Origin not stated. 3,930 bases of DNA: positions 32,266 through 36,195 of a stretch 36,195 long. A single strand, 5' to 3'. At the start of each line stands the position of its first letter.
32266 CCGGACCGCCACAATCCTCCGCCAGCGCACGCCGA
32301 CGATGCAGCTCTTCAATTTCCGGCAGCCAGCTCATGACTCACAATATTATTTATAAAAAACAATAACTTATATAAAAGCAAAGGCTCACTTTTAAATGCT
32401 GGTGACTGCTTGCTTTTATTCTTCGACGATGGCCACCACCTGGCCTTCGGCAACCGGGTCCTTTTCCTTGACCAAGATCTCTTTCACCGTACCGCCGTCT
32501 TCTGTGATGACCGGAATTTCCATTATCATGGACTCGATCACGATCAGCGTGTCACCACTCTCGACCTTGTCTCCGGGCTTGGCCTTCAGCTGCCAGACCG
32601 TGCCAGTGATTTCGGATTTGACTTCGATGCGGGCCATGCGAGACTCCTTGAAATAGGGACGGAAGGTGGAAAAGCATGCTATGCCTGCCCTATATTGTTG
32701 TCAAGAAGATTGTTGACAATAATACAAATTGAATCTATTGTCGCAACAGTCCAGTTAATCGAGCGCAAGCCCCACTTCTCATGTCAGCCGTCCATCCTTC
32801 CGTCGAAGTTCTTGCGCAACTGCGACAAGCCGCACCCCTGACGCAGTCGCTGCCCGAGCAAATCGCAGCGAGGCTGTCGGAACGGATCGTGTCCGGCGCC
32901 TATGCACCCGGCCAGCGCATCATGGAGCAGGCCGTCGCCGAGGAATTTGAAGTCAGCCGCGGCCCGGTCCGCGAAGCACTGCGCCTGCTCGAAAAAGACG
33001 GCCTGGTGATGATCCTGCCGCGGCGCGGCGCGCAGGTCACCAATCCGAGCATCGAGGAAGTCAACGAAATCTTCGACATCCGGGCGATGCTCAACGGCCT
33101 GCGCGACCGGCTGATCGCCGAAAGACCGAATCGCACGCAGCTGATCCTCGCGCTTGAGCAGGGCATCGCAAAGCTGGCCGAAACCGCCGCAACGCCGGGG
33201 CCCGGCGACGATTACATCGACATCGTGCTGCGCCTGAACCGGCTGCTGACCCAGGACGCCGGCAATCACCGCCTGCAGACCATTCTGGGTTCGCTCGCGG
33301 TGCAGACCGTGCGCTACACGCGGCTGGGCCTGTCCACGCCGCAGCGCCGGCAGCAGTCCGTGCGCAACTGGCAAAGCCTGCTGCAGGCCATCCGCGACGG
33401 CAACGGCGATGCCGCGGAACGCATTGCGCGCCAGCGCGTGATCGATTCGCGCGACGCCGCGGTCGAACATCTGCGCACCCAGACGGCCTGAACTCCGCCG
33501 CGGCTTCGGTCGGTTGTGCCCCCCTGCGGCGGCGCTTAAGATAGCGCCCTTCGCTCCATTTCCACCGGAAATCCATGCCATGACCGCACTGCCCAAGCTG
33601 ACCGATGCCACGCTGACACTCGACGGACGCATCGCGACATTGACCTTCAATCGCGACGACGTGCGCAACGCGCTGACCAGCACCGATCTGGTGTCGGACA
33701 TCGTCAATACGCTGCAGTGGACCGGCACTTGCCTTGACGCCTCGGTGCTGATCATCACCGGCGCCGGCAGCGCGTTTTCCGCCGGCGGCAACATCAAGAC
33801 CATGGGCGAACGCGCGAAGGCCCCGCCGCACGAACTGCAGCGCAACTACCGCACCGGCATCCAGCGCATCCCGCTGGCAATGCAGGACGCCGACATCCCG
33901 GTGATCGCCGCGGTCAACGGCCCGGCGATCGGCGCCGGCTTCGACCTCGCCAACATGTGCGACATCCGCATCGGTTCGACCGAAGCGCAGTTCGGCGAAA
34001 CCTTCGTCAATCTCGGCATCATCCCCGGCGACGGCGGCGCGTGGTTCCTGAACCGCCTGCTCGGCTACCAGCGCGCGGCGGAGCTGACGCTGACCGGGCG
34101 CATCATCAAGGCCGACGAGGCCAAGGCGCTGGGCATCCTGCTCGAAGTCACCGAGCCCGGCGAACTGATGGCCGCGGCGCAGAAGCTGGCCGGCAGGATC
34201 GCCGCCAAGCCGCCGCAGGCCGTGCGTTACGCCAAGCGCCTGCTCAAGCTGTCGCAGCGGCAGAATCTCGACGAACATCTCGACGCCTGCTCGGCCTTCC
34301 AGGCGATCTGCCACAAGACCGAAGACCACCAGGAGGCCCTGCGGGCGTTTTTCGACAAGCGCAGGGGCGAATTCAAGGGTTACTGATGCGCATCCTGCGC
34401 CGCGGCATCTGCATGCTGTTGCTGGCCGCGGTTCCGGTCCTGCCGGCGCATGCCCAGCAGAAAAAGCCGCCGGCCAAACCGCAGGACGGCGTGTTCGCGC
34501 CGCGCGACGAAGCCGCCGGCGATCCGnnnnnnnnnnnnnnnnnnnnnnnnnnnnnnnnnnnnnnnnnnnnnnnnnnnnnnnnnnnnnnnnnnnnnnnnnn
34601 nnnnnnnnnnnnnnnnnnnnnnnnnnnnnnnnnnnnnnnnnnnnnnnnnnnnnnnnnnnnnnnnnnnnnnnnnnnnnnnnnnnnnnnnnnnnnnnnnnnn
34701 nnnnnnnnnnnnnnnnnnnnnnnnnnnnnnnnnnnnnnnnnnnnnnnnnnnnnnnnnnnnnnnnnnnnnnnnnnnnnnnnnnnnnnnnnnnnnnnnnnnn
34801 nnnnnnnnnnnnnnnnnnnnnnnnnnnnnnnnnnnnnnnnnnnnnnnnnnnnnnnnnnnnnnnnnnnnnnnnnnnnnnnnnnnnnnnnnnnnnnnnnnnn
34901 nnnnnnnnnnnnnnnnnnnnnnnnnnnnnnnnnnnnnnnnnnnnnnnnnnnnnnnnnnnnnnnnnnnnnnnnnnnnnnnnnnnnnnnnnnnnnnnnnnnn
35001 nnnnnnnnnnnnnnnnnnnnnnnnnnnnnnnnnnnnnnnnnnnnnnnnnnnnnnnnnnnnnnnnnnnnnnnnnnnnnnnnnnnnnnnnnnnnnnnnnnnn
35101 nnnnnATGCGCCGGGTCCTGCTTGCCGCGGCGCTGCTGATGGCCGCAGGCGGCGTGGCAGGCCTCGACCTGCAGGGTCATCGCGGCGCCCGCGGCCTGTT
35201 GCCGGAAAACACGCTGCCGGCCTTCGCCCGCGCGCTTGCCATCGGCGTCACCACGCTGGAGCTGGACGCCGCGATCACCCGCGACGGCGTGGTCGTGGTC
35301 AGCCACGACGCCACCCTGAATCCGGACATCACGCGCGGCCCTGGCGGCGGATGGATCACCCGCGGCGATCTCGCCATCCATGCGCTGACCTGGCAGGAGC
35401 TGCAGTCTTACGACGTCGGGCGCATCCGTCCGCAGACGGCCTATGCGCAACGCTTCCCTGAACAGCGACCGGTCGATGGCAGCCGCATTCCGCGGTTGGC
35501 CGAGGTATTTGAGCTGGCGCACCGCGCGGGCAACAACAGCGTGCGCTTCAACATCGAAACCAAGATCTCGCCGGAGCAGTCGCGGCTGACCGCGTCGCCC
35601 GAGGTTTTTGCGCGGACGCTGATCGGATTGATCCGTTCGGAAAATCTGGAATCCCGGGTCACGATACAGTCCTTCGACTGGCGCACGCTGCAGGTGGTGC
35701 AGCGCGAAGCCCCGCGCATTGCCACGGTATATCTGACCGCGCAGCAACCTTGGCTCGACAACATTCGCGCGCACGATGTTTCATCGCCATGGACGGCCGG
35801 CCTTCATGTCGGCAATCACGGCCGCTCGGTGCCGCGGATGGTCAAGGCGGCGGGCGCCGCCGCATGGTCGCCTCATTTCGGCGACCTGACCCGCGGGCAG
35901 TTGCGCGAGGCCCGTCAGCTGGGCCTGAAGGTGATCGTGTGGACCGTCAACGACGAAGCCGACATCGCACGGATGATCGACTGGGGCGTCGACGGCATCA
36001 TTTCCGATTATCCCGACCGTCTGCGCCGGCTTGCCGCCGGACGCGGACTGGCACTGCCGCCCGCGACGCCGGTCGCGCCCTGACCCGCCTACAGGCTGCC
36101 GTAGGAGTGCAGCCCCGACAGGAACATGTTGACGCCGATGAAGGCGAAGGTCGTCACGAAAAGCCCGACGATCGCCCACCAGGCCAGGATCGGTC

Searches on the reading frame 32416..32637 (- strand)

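Call 9: search_protein_families(library=pfam, proteins=[window:32416-32637:-])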
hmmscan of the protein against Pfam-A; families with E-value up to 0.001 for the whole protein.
window:32416-32637:- (73 aa): 4 families
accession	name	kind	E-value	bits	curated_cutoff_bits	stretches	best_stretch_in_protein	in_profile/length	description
PF00364.28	Biotin_lipoyl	-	5.7e-13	48.9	22.1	1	11-70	14-72/73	Biotin-requiring enzyme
PF13533.13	Biotin_lipoyl_2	-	3.5e-05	24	29.8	0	49-69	9-29/32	Biotin-lipoyl like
PF13437.12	HlyD_3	-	4.6e-05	24.6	22.2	0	6-35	2-31/106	HlyD family secretion protein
PF16576.10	HlyD_D23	-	0.00013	21.7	30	0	3-36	108-141/214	Barrel-sandwich domain of CusB or HlyD membrane-fusion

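Call 11: search_protein_families(library=ncbifam, proteins=[window:32416-32637:-], max_evalue=1e-10)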
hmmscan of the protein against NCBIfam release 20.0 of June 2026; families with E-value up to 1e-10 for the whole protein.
window:32416-32637:- (73 aa): 7 families
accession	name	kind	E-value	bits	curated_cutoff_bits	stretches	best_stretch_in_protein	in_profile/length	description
NF004547.1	PRK05889.1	equivalog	1.8e-22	79.3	75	1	5-72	4-71/71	biotin/lipoyl-binding carrier protein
NF006079.0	PRK08225.1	equivalog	1.2e-19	70.1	95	1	5-71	3-69/70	acetyl-CoA carboxylase biotin carboxyl carrier protein subunit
TIGR02712.1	urea_carbox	equivalog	9.6e-15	53.4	1303.85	1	4-72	1133-1201/1201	urea carboxylase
NF006761.0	PRK09282.1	domain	4.1e-14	52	402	1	4-72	522-590/591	pyruvate carboxylase subunit B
NF010643.0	PRK14040.1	subfamily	1.5e-12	46.8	892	1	4-69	527-592/595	oxaloacetate decarboxylase subunit alpha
TIGR01108.1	oadA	equivalog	1.6e-12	46.7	756.5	1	4-67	518-581/582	sodium-extruding oxaloacetate decarboxylase subunit alpha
NF009554.0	PRK12999.1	equivalog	5.3e-12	44.4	965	1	5-72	1079-1146/1147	pyruvate carboxylase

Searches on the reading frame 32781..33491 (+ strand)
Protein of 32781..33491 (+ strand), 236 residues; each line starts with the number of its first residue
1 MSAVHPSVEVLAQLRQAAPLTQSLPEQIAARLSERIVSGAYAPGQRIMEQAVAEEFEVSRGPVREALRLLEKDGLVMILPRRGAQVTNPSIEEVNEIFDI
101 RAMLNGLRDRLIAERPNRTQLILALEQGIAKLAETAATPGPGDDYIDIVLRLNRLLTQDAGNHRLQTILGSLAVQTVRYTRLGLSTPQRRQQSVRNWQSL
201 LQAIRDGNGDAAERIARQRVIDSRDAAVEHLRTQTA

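Call 9: search_protein_families(library=pfam, proteins=[window:32781-33491:+])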
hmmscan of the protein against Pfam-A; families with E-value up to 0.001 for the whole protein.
window:32781-33491:+ (236 aa): 3 families
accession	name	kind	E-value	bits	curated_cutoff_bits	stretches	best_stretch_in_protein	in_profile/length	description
PF00392.27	GntR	-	3.5e-20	71.9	27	1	26-86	3-64/64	Bacterial regulatory proteins, gntR family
PF07729.17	FCD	-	2.1e-15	57.7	24.3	1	96-218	1-121/125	FCD domain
PF14502.12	HTH_41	-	6.7e-05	22.7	25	1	52-83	12-42/48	Helix-turn-helix domain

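Call 44: search_protein_families(library=ncbifam, proteins=[window:32781-33491:+], max_evalue=1e-8)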
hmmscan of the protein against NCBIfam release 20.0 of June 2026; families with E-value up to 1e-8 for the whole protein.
window:32781-33491:+ (236 aa): 5 families
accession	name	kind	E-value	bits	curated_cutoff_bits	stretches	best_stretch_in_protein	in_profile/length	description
TIGR03338.1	phnR_burk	equivalog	2.3e-34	118.9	271.5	1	21-224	9-210/212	phosphonate utilization associated transcriptional regulator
NF003011.0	PRK03837.1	subfamily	4.9e-13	49.2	260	1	23-221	13-227/241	transcriptional regulator NanR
NF008576.0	PRK11534.1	equivalog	3.2e-12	46.6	218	1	31-143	15-129/225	DNA-binding transcriptional regulator CsiR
TIGR02018.2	his_ut_repres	equivalog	2.2e-10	40.3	220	1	26-102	2-80/226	histidine utilization transcriptional repressor HutC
NF008504.0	PRK11414.1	equivalog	1.9e-09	37.6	225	1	23-212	11-200/221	GntR family transcriptional regulator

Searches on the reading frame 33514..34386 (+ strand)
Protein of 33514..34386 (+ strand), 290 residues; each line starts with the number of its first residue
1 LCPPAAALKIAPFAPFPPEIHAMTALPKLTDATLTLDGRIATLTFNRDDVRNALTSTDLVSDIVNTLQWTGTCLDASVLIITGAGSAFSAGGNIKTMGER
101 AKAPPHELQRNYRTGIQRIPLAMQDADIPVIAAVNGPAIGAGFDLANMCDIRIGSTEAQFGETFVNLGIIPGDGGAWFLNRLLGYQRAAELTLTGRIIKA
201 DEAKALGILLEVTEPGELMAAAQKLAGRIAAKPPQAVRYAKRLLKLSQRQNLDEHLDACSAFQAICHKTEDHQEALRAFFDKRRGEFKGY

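Call 9: search_protein_families(library=pfam, proteins=[window:33514-34386:+])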
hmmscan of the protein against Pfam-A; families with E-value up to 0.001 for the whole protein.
window:33514-34386:+ (290 aa): 2 families
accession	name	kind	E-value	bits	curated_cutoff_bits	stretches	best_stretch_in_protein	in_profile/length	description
PF00378.25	ECH_1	-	3.7e-49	167.8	27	1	39-289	5-250/251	Enoyl-CoA hydratase/isomerase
PF16113.10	ECH_2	-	1.1e-22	81.5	27.2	1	41-253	2-216/335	Enoyl-CoA hydratase/isomerase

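Call 44: search_protein_families(library=ncbifam, proteins=[window:33514-34386:+], max_evalue=1e-8)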
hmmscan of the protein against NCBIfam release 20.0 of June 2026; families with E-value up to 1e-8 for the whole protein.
window:33514-34386:+ (290 aa): 69 families (the best 25 are shown)
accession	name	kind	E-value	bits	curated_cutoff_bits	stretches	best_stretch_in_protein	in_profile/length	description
NF006699.0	PRK09245.1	subfamily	7.9e-96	320.4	354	1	36-289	9-265/266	crotonase/enoyl-CoA hydratase family protein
NF051848.1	EnCoAHydtEchA19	equivalog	1.6e-53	181.9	400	1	33-289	3-257/258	enoyl-CoA hydratase EchA19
NF004475.0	PRK05809.1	subfamily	1.2e-50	172.4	394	1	31-288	5-258/260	short-chain-enoyl-CoA hydratase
NF046063.1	oxepin_alt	equivalog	9.3e-50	169.5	300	1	36-284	6-252/254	oxepin-CoA hydrolase, alternative type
NF007239.0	PRK09674.1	equivalog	1.5e-49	168.7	371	1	37-289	11-256/257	2,3-dehydroadipyl-CoA hydratase PaaF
NF006107.0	PRK08258.1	equivalog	1.8e-49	168.5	330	1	31-289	18-276/277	enoyl-CoA hydratase family protein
NF005700.0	PRK07511.1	subfamily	4e-47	161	274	1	38-288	11-259/260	enoyl-CoA hydratase family protein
NF004525.0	PRK05870.1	equivalog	7.7e-47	160.3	285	1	34-276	7-243/249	enoyl-CoA hydratase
NF006109.0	PRK08260.1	subfamily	4.1e-46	157.6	320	1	33-289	7-277/296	enoyl-CoA hydratase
NF004840.0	PRK06190.1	equivalog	7e-46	156.9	253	1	37-268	11-237/260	enoyl-CoA hydratase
TIGR02280.1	PaaB1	equivalog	8e-46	156.6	345.15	1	35-289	4-255/256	2-(1,2-epoxy-1,2-dihydrophenyl)acetyl-CoA isomerase PaaG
NF006007.0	PRK08138.1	subfamily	2.9e-45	154.7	355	1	39-289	17-260/261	enoyl-CoA hydratase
NF004635.0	PRK05981.1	equivalog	3.5e-45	154.6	351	1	33-289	7-265/266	enoyl-CoA hydratase/isomerase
NF005802.0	PRK07657.1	equivalog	3.9e-45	154.4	363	1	37-289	11-259/260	enoyl-CoA hydratase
NF005804.0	PRK07659.1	equivalog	2.3e-44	151.8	311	1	31-289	7-259/260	enoyl-CoA hydratase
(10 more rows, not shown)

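Call 54: search_solved_structures(query=window:33580-34386:+, max_evalue=1e-25)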
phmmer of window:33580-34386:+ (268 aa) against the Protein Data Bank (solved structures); distinct sequences matched with E-value up to 1e-25: 45.
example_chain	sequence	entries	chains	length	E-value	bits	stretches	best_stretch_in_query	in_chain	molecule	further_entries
7mcm_A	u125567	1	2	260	8.7e-62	212.5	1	14-252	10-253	Enoyl-CoA hydratase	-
2ej5_A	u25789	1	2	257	1e-41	146.8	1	14-267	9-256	Enoyl-CoA hydratase subunit II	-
5z7r_A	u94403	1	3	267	9.1e-41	143.6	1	7-264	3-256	Short-chain-enoyl-CoA hydratase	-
2pbp_A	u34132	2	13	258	3.5e-38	135.2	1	14-267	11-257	Enoyl-CoA hydratase subunit I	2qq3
6sla_AAA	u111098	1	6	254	1.7e-36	129.7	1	18-267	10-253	Enoyl-CoA hydratase/carnithine racemase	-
3hrx_A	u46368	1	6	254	2.3e-36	129.2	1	18-267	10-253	Probable enoyl-CoA hydratase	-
6slb_AAA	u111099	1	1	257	2.3e-36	129.2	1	18-267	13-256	Enoyl-CoA hydratase/carnithine racemase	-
6sl9_AAA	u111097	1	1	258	2.4e-36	129.2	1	18-267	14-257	Enoyl-CoA hydratase/carnithine racemase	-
7eum_C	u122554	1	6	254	2.2e-35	126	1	11-261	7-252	Enoyl-CoA hydratase/isomerase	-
5jbx_A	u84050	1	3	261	6e-35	124.5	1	14-267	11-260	3-hydroxybutyryl-CoA dehydratase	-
4fzw_A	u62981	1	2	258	8.4e-35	124.1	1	10-267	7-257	2,3-dehydroadipyl-CoA hydratase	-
9qwv_A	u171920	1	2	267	9.9e-35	123.8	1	15-267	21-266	Enoyl-CoA hydratase, mitochondrial, putative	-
5jbw_A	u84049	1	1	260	9.9e-35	123.8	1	16-267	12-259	3-hydroxybutyryl-CoA dehydratase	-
5xzd_A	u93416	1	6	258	3.3e-34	122.1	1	14-266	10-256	Enoyl-CoA hydratase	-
28bq_A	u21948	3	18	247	3.7e-34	122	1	11-257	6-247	Enoyl-CoA hydratase/isomerase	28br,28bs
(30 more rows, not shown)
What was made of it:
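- The crotonase's best matches are generic (calls 44, 54).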

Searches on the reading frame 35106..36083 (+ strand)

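Call 9: search_protein_families(library=pfam, proteins=[window:35106-36083:+])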
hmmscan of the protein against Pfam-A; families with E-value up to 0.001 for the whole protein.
window:35106-36083:+ (325 aa): 2 families
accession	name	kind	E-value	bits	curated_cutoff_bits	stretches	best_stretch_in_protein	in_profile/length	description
PF03009.23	GDPD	-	2.4e-45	156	23.6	1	25-304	1-243/244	Glycerophosphoryl diester phosphodiesterase family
PF13653.12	GDPD_2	-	8.1e-09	36.1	27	1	275-304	1-30/30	Glycerophosphoryl diester phosphodiesterase family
